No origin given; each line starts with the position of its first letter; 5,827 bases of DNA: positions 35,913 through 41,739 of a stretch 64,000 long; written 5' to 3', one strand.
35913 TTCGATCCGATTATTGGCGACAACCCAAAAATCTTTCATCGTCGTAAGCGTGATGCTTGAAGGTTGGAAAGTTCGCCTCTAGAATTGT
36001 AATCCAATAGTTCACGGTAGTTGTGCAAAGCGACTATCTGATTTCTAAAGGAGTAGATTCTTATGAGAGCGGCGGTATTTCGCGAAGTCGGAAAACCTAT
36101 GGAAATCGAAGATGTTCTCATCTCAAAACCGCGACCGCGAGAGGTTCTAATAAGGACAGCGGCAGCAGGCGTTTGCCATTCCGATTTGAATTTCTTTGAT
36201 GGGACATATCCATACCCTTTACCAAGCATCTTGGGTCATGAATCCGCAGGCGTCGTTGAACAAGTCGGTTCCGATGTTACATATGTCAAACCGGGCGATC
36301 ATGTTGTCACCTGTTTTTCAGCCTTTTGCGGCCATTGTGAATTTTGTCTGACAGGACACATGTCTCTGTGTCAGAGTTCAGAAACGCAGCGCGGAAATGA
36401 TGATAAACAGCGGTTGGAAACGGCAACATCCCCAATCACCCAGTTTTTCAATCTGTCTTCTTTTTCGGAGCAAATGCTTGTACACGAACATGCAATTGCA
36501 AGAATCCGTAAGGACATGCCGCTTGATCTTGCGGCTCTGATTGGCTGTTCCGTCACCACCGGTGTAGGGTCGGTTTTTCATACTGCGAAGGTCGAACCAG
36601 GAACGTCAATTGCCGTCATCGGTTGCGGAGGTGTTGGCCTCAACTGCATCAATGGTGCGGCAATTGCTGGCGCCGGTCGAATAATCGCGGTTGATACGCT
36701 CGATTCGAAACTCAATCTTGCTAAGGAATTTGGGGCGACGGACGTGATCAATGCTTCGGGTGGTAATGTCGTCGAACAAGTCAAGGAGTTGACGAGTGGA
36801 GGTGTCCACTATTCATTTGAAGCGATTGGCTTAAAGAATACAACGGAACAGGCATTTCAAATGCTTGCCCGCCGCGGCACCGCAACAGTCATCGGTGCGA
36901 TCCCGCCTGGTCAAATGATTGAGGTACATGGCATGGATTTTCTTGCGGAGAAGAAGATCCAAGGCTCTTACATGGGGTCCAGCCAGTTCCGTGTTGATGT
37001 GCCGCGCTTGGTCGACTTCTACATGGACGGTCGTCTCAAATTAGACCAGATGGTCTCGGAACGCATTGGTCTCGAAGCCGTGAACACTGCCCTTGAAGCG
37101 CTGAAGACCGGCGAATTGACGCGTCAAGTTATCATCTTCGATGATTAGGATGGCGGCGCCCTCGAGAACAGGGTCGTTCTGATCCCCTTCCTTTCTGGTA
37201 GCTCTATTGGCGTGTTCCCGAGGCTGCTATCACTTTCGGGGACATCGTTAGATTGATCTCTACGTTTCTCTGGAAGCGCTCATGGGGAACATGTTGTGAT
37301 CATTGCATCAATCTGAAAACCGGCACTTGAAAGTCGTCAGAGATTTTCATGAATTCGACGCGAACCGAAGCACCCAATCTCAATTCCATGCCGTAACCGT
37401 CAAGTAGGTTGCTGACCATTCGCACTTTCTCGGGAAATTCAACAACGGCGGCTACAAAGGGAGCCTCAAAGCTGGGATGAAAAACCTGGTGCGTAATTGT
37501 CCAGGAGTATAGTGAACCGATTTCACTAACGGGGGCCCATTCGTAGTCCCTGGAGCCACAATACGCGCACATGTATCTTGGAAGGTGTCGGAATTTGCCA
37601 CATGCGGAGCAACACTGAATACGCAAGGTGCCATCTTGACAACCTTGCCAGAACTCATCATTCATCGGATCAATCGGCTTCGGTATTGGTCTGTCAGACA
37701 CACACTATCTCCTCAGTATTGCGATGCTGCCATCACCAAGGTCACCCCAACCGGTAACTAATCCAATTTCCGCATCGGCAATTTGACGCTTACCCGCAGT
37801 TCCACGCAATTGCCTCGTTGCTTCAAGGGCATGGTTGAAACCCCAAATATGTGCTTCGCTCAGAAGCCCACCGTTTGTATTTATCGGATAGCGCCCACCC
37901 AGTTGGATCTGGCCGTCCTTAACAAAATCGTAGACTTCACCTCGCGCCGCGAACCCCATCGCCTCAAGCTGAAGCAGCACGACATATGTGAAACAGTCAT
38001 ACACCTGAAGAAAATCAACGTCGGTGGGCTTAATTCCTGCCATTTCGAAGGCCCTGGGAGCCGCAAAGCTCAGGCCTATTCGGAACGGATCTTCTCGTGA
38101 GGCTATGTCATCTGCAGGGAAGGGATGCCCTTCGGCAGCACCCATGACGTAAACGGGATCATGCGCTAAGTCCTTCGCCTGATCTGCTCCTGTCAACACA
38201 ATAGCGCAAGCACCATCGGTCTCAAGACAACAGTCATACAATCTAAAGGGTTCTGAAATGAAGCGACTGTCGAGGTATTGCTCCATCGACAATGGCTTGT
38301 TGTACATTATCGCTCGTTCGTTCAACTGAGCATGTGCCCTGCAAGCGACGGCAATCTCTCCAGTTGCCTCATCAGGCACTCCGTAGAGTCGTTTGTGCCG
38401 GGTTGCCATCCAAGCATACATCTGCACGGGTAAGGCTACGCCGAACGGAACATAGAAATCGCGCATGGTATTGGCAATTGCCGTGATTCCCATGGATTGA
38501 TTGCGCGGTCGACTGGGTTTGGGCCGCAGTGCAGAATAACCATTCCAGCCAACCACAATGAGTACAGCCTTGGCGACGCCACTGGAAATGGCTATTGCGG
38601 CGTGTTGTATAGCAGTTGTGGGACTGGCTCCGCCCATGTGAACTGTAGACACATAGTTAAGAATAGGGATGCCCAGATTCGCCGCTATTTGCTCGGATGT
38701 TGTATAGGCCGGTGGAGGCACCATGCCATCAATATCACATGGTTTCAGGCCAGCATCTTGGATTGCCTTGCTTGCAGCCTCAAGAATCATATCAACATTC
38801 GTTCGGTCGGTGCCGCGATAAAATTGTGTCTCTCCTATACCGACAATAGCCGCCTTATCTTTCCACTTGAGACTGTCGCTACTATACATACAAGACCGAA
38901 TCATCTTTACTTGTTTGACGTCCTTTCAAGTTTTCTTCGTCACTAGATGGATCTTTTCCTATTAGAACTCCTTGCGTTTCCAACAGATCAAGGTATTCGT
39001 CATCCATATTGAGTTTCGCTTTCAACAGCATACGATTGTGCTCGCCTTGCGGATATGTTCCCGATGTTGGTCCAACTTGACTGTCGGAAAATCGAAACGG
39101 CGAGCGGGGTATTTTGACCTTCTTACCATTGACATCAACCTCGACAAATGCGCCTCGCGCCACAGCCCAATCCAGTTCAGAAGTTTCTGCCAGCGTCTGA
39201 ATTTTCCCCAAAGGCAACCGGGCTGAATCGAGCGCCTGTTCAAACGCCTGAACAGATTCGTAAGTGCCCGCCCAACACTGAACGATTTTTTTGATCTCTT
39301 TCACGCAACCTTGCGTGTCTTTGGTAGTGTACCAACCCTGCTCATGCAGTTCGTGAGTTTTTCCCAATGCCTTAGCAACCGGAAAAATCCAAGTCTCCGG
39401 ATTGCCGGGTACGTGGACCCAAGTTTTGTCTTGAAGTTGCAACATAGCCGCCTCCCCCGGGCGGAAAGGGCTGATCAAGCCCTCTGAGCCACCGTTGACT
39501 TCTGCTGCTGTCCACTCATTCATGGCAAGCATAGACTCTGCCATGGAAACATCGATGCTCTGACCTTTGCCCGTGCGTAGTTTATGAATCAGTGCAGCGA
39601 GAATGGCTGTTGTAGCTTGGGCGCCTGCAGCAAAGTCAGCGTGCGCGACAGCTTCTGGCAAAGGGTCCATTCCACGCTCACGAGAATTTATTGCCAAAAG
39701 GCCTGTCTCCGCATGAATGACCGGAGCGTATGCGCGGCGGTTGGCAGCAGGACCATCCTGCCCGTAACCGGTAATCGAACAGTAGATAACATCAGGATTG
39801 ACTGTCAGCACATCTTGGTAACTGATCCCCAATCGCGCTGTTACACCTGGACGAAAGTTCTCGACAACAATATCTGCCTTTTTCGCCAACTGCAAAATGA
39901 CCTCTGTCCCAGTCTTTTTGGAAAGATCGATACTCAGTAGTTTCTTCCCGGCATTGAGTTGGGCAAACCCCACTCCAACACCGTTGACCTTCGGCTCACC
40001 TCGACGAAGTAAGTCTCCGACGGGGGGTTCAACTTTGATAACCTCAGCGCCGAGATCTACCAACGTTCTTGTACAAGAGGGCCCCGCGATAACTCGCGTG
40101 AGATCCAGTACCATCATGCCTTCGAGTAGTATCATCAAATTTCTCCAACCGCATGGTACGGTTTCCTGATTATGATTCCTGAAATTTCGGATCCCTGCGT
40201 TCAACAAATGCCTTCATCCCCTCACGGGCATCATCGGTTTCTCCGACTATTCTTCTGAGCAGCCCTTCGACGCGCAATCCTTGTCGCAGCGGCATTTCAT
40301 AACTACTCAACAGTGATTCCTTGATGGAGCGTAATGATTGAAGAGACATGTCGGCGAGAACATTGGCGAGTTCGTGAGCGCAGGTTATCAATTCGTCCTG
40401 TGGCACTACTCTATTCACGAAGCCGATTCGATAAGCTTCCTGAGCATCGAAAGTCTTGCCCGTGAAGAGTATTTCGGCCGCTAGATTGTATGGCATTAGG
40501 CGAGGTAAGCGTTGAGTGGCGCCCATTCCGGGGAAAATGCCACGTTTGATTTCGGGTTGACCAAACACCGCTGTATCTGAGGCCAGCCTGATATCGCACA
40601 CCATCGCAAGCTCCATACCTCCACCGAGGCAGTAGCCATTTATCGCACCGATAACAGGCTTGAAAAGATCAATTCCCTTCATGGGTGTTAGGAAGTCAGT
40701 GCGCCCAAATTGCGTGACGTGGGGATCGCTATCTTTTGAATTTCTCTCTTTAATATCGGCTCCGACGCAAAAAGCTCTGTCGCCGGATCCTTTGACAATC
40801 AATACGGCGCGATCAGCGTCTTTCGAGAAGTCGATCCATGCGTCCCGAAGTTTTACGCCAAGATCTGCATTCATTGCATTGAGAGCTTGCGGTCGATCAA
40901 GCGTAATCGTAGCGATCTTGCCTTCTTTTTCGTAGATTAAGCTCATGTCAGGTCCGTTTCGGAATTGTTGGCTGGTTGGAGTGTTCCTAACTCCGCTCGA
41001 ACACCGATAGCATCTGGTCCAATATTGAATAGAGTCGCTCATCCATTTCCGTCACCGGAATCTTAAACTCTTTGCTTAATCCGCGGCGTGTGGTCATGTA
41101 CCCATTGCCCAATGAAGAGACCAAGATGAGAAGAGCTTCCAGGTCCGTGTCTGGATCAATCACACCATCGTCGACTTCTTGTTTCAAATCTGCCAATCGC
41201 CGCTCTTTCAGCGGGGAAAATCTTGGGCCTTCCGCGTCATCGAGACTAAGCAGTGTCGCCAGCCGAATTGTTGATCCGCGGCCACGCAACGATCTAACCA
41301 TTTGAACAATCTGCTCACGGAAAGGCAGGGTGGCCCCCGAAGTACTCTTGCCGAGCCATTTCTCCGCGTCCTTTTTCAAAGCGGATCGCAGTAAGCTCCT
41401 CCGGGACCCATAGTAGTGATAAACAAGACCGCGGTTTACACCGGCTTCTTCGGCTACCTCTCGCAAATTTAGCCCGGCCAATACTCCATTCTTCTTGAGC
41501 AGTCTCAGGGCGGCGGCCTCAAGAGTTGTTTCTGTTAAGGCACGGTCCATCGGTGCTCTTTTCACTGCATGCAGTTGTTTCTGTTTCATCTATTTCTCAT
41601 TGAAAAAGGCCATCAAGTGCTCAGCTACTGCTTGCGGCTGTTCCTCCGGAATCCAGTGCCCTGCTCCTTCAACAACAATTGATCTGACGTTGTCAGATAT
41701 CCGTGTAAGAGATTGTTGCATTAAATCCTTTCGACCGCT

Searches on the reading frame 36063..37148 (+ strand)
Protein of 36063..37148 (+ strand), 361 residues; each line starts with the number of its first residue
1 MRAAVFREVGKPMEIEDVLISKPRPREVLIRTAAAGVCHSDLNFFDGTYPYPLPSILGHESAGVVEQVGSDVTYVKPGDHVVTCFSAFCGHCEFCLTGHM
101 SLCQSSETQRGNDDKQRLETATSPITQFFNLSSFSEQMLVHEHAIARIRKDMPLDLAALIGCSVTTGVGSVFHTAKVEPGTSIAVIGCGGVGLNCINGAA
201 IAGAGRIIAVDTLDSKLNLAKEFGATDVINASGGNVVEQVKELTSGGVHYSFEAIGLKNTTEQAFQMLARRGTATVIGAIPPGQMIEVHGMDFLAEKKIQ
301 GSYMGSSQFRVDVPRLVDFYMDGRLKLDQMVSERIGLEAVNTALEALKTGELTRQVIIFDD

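Call 8: search_protein_families(library=pfam, proteins=[window:36063-37148:+])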
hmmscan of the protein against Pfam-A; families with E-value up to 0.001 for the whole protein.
window:36063-37148:+ (361 aa): 3 families
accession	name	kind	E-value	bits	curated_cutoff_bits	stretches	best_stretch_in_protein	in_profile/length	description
PF00107.32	ADH_zinc_N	-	9.5e-29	100.4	31.8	1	190-315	1-122/129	Zinc-binding dehydrogenase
PF08240.17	ADH_N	-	2.5e-25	89.2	23.5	1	25-148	2-102/104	Alcohol dehydrogenase GroES-like domain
PF13602.12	ADH_zinc_N_2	-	3.7e-05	25.1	27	1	224-351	2-127/134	Zinc-binding dehydrogenase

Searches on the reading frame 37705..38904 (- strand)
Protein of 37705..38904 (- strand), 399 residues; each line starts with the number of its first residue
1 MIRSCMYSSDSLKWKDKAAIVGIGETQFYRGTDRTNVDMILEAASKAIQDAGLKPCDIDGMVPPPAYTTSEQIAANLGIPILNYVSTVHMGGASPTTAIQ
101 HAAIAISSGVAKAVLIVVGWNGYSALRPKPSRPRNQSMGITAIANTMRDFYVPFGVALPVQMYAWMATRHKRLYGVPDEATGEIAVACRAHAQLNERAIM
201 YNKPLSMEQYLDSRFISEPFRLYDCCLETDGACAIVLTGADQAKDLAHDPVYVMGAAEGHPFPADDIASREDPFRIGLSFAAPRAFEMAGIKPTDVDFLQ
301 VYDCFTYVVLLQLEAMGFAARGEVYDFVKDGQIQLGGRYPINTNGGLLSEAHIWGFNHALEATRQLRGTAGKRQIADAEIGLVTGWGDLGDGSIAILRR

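Call 8: search_protein_families(library=pfam, proteins=[window:37705-38904:-])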
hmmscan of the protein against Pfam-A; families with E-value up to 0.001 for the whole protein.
window:37705-38904:- (399 aa): 3 families
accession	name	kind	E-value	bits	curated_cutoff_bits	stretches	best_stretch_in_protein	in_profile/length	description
PF22691.2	Thiolase_C_1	-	1.6e-44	151.6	28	1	266-392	8-136/144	Thiolase C-terminal domain-like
PF00108.29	Thiolase_N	-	3.3e-06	27.1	26.4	1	20-203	3-195/260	Thiolase, N-terminal domain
PF02803.24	Thiolase_C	-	1.2e-05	25.4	27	1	271-384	17-108/123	Thiolase, C-terminal domain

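Call 37: search_protein_families(library=ncbifam, proteins=[window:37705-38904:-], max_evalue=1e-8)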
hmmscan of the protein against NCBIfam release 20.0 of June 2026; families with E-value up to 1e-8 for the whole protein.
window:37705-38904:- (399 aa): 19 families
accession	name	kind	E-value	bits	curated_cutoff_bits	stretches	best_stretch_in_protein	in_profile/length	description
NF005892.0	PRK07855.1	subfamily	2.9e-103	345.7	469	1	14-385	4-376/390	lipid-transfer protein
NF004811.0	PRK06158.1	subfamily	2.3e-88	296.8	421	1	15-388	7-368/384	acetyl-CoA acetyltransferase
NF004720.0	PRK06064.1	subfamily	1.3e-65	221.7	420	1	17-391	3-378/389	thiolase domain-containing protein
NF006010.0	PRK08142.1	subfamily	5.9e-63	212.9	462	1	14-388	3-372/388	thiolase domain-containing protein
NF053570.1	AcCoTHIOL_METTL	equivalog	9.1e-52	176.2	600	1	18-391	4-374/385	acetyl-CoA acetyltransferase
NF006102.0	PRK08256.1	subfamily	1.5e-45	156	436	1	16-387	3-380/394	lipid-transfer protein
NF004810.0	PRK06157.1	equivalog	4.5e-42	144.6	403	1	15-388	6-383/400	acetyl-CoA acetyltransferase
NF009228.0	PRK12578.1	subfamily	1.1e-41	142.8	485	1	17-388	4-375/387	thiolase domain-containing protein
NF005704.0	PRK07516.1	subfamily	4e-41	141.2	412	1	16-387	2-374/389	thiolase domain-containing protein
NF004715.0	PRK06059.1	equivalog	4.8e-39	134.4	424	1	17-398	5-398/399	lipid-transfer protein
NF004721.0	PRK06065.1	equivalog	3.6e-37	128.2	455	1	11-396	5-389/393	thiolase domain-containing protein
NF006180.0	PRK08313.1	subfamily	6e-37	127.4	514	1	15-387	3-371/389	thiolase domain-containing protein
NF004982.0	PRK06365.1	equivalog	8.8e-32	110.7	695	2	19-255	19-252/430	thiolase domain-containing protein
NF004722.0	PRK06066.1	equivalog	5.3e-30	104.7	516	1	16-388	4-372/385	thiolase domain-containing protein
NF053628.1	BnzsclthlBbsBGT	equivalog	7.8e-29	100.6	750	1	13-374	2-355/389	benzoylsuccinyl-CoA thiolase subunit BbsB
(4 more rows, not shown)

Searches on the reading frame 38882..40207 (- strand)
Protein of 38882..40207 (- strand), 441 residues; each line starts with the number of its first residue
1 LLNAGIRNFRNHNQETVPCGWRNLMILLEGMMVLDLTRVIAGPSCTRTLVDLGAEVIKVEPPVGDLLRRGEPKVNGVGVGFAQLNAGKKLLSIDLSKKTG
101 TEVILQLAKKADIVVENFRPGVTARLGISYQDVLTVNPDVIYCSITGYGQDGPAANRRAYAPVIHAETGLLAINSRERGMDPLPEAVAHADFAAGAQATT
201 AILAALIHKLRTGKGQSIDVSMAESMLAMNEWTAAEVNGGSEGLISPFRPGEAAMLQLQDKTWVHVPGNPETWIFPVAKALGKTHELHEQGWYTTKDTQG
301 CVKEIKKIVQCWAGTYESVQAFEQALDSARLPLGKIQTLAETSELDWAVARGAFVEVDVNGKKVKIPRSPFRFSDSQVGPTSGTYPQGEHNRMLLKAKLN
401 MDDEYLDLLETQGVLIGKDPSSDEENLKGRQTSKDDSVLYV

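Call 8: search_protein_families(library=pfam, proteins=[window:38882-40207:-])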
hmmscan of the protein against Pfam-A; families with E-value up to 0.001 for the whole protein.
window:38882-40207:- (441 aa): 1 family
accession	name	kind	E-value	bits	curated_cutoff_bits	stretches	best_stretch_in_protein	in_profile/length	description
PF02515.22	CoA_transf_3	-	5.4e-85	286.1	23.3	1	28-391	1-366/366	CoA-transferase family III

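Call 37: search_protein_families(library=ncbifam, proteins=[window:38882-40207:-], max_evalue=1e-8)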
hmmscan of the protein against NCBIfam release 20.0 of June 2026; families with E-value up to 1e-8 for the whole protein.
window:38882-40207:- (441 aa): 7 families
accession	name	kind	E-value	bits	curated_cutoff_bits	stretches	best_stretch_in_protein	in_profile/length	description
NF003809.0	PRK05398.1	subfamily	2.9e-53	180.9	442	1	28-229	5-207/416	formyl-CoA transferase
TIGR03253.1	oxalate_frc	equivalog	1e-51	175.9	504.2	1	28-229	4-206/416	formyl-CoA transferase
NF052585.1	SucGlutTfsCaiB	equivalog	5e-49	166.9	750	1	28-396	8-386/394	succinate--glutarate CoA-transferase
NF041294.1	Scnl_mescCoAtase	equivalog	2.4e-45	155.3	700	1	26-395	2-380/381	succinyl-CoA:mesaconate CoA-transferase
NF008511.0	PRK11430.1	equivalog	1.4e-40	139.6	522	1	28-373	10-353/381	CoA:oxalate CoA-transferase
NF002914.1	PRK03525.1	equivalog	4.9e-26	91.6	413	1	28-233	10-209/400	L-carnitine CoA-transferase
TIGR04253.1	mesacon_CoA_iso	equivalog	3.2e-12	46.1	725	1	27-229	2-201/403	2-methylfumaryl-CoA isomerase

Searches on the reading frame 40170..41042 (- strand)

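Call 8: search_protein_families(library=pfam, proteins=[window:40170-41042:-])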
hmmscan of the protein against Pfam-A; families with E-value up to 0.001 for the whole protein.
window:40170-41042:- (290 aa): 2 families
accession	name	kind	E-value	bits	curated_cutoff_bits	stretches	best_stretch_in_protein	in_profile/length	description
PF00378.25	ECH_1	-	1.5e-62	211.6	27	1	39-289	2-250/251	Enoyl-CoA hydratase/isomerase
PF16113.10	ECH_2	-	7.6e-38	131.3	27.2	1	44-227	2-186/335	Enoyl-CoA hydratase/isomerase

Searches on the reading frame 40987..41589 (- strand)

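Call 8: search_protein_families(library=pfam, proteins=[window:40987-41589:-])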
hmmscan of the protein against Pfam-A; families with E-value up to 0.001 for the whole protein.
window:40987-41589:- (200 aa): 1 family
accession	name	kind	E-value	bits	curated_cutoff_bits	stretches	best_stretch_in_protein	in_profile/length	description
PF00440.29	TetR_N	-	7.9e-10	38.8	24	1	25-69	3-46/47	Bacterial regulatory proteins, tetR family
